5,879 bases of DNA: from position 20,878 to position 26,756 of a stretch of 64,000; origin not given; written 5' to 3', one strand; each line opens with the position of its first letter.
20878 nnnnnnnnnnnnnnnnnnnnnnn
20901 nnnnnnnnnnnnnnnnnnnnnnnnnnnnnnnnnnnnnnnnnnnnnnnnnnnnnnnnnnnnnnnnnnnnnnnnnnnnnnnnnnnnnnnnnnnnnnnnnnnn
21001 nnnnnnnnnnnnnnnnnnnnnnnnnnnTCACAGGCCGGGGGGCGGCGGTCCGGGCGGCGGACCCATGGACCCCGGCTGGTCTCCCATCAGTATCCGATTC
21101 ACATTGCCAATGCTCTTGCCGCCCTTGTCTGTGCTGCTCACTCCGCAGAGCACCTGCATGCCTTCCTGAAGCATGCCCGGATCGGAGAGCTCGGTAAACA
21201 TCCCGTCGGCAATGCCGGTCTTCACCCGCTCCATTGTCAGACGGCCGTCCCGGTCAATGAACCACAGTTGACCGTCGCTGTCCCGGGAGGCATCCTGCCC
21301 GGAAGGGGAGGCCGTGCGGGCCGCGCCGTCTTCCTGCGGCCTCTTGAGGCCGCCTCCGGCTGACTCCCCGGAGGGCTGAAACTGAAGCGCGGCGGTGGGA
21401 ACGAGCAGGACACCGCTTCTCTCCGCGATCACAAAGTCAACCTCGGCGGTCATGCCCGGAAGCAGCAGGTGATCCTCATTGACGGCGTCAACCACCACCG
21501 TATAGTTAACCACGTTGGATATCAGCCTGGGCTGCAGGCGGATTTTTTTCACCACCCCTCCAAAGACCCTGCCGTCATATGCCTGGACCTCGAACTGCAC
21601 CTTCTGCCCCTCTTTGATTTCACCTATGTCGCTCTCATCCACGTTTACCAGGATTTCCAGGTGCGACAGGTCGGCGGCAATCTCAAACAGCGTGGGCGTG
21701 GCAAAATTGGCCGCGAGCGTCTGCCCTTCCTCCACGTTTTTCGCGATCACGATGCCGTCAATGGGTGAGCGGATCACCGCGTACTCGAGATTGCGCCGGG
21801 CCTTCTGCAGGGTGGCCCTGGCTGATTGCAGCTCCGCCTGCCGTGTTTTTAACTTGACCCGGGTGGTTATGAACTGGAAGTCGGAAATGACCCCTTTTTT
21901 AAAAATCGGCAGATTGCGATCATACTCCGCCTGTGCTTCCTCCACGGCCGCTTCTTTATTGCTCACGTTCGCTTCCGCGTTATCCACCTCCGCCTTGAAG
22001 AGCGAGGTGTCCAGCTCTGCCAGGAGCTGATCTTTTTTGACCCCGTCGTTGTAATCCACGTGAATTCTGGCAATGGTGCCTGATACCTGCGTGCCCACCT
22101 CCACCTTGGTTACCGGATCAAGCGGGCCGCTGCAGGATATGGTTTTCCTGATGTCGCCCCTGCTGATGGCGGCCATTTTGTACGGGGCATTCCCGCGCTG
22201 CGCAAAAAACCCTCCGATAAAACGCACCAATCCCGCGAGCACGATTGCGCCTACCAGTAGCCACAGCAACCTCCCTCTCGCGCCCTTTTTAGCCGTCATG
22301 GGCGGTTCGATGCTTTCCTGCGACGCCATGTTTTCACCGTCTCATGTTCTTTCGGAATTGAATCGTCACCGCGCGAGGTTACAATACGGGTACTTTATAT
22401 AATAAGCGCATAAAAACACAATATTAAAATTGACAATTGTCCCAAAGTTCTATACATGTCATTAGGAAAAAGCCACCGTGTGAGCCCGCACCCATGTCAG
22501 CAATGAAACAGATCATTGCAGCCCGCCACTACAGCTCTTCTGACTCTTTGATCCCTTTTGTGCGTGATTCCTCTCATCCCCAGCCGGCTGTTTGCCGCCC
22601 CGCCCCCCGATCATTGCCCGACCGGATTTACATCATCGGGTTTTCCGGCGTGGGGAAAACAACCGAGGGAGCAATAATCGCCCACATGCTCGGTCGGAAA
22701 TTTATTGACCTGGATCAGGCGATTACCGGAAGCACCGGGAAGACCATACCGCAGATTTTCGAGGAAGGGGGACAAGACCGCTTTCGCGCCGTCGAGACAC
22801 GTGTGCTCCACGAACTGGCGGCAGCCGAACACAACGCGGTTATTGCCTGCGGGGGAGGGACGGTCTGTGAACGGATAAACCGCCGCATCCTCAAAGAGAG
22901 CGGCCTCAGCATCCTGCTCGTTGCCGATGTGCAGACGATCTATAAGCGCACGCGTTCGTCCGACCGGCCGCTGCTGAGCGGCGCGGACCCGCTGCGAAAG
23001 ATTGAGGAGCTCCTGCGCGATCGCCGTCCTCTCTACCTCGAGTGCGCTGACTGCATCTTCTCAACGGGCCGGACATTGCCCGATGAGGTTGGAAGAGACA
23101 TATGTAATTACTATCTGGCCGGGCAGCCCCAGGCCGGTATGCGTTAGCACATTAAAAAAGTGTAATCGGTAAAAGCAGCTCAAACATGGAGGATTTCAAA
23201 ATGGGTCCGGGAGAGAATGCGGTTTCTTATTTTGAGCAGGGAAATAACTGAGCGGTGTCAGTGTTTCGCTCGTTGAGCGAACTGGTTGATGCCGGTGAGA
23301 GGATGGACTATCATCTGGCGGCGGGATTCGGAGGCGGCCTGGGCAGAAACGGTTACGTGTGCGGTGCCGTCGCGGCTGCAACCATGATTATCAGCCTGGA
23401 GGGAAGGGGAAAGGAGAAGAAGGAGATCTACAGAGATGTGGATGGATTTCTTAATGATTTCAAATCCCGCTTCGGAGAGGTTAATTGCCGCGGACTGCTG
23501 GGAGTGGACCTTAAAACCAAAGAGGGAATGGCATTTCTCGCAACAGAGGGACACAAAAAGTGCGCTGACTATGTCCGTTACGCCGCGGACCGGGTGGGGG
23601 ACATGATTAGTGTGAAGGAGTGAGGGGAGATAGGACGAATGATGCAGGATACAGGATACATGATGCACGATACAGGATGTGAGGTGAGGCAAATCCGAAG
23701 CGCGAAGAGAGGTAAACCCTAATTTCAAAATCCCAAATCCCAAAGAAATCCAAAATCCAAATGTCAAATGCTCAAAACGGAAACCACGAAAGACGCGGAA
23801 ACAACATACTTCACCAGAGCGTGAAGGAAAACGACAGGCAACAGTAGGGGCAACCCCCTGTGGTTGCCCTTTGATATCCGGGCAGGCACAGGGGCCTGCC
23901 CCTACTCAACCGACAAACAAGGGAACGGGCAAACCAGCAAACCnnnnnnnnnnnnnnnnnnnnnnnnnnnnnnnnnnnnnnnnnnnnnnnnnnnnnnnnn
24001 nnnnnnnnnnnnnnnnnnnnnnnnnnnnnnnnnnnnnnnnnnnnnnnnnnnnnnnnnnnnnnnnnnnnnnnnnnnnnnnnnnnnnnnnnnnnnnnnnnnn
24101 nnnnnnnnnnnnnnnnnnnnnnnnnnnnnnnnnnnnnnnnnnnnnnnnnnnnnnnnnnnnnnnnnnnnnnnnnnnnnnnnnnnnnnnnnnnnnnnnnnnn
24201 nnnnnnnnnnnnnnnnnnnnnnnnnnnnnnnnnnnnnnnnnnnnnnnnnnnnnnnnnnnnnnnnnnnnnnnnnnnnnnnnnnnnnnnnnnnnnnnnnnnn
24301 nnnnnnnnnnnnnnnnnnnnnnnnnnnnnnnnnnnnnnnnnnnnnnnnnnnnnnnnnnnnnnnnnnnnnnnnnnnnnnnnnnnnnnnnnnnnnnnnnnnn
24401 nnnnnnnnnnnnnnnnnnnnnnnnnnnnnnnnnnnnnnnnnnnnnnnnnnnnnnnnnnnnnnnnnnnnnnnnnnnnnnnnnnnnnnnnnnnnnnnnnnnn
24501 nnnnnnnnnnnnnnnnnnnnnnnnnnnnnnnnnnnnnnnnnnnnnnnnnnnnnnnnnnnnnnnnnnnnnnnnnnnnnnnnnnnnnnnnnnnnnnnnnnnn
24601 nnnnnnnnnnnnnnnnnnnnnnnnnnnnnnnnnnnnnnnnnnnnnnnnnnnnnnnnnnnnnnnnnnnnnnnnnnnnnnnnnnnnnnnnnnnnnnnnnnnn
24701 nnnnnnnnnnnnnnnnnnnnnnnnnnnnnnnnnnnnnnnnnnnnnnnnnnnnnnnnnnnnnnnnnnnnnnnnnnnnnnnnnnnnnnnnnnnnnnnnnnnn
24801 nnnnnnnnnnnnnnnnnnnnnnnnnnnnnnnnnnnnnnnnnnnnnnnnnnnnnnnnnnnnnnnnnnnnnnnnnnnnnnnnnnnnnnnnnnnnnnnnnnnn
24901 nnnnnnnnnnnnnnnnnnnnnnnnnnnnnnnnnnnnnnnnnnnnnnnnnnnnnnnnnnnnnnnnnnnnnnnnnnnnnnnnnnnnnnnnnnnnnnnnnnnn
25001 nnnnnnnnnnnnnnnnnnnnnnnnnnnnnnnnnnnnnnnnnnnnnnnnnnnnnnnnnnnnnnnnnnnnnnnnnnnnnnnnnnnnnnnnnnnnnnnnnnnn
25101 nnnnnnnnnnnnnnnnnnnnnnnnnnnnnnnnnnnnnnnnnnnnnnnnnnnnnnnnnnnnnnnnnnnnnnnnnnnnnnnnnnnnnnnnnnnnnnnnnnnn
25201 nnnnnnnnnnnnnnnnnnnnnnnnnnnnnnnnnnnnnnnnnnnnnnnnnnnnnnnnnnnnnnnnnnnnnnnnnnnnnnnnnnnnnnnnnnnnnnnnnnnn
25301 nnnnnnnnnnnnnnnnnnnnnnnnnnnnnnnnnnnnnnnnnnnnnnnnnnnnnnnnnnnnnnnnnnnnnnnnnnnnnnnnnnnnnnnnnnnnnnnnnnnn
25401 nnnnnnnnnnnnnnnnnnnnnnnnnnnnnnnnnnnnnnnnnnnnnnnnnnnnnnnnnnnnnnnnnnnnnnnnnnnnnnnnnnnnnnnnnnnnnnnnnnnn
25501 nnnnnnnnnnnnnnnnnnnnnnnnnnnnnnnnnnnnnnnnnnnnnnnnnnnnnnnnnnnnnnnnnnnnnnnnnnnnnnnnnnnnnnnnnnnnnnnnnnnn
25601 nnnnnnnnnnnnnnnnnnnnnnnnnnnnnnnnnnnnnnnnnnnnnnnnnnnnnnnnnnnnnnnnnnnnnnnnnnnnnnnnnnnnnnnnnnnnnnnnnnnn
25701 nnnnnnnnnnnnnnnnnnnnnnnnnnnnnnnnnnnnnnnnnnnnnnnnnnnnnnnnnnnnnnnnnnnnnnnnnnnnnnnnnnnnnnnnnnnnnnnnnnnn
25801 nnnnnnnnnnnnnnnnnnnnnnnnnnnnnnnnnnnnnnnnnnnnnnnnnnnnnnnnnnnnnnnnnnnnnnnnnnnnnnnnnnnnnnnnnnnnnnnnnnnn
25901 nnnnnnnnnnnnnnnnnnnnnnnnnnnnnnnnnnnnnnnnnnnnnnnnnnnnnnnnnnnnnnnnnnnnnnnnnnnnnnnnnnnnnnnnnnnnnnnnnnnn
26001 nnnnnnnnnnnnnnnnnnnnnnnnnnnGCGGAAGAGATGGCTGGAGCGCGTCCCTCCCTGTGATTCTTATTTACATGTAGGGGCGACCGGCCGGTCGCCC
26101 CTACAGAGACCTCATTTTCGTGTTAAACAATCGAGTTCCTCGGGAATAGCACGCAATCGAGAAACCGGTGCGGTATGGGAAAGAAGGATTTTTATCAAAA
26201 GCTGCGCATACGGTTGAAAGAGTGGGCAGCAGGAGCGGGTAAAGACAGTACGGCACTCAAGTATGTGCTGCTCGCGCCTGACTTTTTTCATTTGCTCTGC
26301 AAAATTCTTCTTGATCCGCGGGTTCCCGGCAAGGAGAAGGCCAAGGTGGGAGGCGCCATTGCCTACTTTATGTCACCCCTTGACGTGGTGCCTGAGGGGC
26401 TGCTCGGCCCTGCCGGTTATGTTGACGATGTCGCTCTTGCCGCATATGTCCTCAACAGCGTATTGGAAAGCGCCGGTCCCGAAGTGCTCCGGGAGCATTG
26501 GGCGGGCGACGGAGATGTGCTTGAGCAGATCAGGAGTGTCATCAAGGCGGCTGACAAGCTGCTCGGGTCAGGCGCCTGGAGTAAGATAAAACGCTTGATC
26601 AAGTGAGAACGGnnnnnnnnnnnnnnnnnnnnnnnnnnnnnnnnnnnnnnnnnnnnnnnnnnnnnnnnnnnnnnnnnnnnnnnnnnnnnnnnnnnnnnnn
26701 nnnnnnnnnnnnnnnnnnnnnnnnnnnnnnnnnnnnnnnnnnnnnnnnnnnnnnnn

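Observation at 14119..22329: Candidate uncharacterised biosynthetic/export cluster: two radical SAM enzymes, a tandem methyltransferase and two transport systems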

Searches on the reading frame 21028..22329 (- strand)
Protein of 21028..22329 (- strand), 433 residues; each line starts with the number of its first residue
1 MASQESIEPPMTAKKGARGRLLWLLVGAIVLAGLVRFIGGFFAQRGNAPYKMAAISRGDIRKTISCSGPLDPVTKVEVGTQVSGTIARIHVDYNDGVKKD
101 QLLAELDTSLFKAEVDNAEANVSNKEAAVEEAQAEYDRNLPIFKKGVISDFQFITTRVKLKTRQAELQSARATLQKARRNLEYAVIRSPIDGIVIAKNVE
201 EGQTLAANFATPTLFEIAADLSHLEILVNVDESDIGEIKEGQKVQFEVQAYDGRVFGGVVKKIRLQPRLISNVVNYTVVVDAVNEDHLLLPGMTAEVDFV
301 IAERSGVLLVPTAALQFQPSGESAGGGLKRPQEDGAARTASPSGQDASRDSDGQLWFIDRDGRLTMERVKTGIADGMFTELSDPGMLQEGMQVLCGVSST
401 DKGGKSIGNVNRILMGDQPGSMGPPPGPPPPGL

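Call 4: search_protein_families(library=pfam, proteins=[window:21028-22329:-], max_evalue=0.01)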
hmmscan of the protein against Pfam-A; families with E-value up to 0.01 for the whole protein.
window:21028-22329:- (433 aa): 4 families
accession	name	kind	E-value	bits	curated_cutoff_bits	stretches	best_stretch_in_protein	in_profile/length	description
PF16576.10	HlyD_D23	-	1.1e-21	77.6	30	1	75-295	19-214/214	Barrel-sandwich domain of CusB or HlyD membrane-fusion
PF13437.12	HlyD_3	-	2.6e-12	47.8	22.2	1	185-292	1-106/106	HlyD family secretion protein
PF13533.13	Biotin_lipoyl_2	-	4.6e-05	23.6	29.8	1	78-107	3-32/32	Biotin-lipoyl like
PF02321.23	OEP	-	0.0046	17.2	22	1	101-184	104-185/187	Outer membrane efflux protein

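Call 5: search_protein_families(library=ncbifam, proteins=[window:21028-22329:-], max_evalue=0.01)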
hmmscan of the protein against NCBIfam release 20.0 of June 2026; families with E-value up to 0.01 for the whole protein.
window:21028-22329:- (433 aa): 22 families
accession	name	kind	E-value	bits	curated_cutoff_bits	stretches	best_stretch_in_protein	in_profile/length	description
TIGR01730.1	RND_mfp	subfamily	1.6e-54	185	94.9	1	52-321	3-266/322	efflux RND transporter periplasmic adaptor subunit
NF008606.0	PRK11578.1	equivalog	1.3e-43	149.6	342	1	19-315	7-314/371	macrolide transporter subunit MacA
TIGR00999.1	8a0102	subfamily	1.4e-33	116.1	319.3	1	95-316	2-219/271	CzcB/NccB family metal efflux transporter periplasmic adaptor subunit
TIGR00998.1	8a0101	subfamily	1.1e-22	80.5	390.8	3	158-264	180-282/334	EmrA/EmrK family multidrug efflux transporter periplasmic adaptor subunit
NF033138.2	RND-peri-MexC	equivalog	4.7e-22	78.6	625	1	28-204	16-192/375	MexC family multidrug efflux RND transporter periplasmic adaptor subunit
NF008589.1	PRK11556.1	equivalog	9.8e-22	77.4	391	1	45-321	54-332/392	MdtA/MuxA family multidrug efflux RND transporter periplasmic adaptor subunit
TIGR01843.1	type_I_hlyD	subfamily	6.8e-19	68.1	208.65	2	157-305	244-402/422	HlyD family type I secretion periplasmic adaptor subunit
NF007785.0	PRK10476.1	equivalog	1.5e-18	66.8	376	2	161-263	186-284/347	multidrug transporter subunit MdtN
TIGR02971.1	heterocyst_DevB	subfamily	3.3e-17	62.9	129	1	115-264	137-279/327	ABC exporter membrane fusion protein, DevB family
NF002939.0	PRK03598.1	equivalog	1.7e-16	60.3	393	2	73-136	42-105/332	secretion protein HlyD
NF007132.1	PRK09578.1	equivalog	1.8e-15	56.6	512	1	60-212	50-202/396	MexX/AxyX family multidrug efflux RND transporter periplasmic adaptor subunit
NF007850.1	PRK10559.1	equivalog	9.7e-15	54.4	400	1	76-249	41-209/303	p-hydroxybenzoic acid efflux pump subunit AaeA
NF045904.1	RND-peri-MexE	equivalog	2e-14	53.3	714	1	65-209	53-197/390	multidrug efflux RND transporter periplasmic adaptor subunit MexE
NF007362.0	PRK09859.1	equivalog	6.7e-13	48.5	738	1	54-316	40-310/385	multidrug transporter subunit MdtE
NF000272.2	OqxA_adapt_sub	exception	4.9e-12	45.5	835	1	58-233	50-224/391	multidrug efflux RND transporter periplasmic adaptor subunit OqxA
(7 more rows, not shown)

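Call 47: search_protein_families(library=padloc, proteins=[window:21028-22329:-], max_evalue=0.001)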
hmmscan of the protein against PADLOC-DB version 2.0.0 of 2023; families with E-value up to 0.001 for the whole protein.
window:21028-22329:- (433 aa): 0 families

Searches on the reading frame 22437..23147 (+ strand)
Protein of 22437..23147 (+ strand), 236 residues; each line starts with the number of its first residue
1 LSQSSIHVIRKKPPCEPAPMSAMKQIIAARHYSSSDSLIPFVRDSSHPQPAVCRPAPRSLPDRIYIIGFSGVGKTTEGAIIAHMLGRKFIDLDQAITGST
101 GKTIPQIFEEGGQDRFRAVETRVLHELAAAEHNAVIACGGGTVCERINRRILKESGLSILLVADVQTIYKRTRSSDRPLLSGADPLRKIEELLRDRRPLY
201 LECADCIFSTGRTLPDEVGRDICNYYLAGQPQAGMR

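Call 30: search_protein_families(library=pfam, proteins=[window:22437-23147:+], max_evalue=0.01)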
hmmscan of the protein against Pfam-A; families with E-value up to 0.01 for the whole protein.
window:22437-23147:+ (236 aa): 2 families
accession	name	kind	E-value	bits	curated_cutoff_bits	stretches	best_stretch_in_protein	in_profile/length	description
PF01202.28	SKI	-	2.8e-41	141.7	22.1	1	71-222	2-154/159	Shikimate kinase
PF13671.12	AAA_33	-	0.0074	17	27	0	64-136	2-75/143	AAA domain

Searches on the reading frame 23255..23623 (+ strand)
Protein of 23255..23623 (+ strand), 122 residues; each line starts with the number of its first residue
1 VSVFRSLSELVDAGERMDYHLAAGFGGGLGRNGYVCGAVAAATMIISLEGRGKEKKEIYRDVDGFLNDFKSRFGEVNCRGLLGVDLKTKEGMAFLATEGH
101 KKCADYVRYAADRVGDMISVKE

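Call 83: search_protein_families(library=pfam, proteins=[window:23255-23623:+], max_evalue=0.00001)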
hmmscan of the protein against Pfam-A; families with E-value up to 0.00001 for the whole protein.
window:23255-23623:+ (122 aa): 1 family
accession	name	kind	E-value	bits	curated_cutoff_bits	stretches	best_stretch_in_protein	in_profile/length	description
PF09719.15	C_GCAxxG_C_C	-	2.3e-19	70.1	27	1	2-116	6-117/118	Putative redox-active protein (C_GCAxxG_C_C)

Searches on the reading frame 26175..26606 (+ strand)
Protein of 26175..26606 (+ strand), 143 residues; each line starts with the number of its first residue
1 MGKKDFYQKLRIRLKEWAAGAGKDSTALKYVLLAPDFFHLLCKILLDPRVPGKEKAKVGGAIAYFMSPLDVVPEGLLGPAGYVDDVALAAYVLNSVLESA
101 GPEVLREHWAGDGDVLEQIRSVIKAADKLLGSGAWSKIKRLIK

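Call 83: search_protein_families(library=pfam, proteins=[window:26175-26606:+], max_evalue=0.00001)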
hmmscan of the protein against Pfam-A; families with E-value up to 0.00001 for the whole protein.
window:26175-26606:+ (143 aa): 1 family
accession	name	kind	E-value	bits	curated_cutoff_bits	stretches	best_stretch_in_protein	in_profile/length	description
PF06803.17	DUF1232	-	1.4e-11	44.3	23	1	55-90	2-36/37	Protein of unknown function (DUF1232)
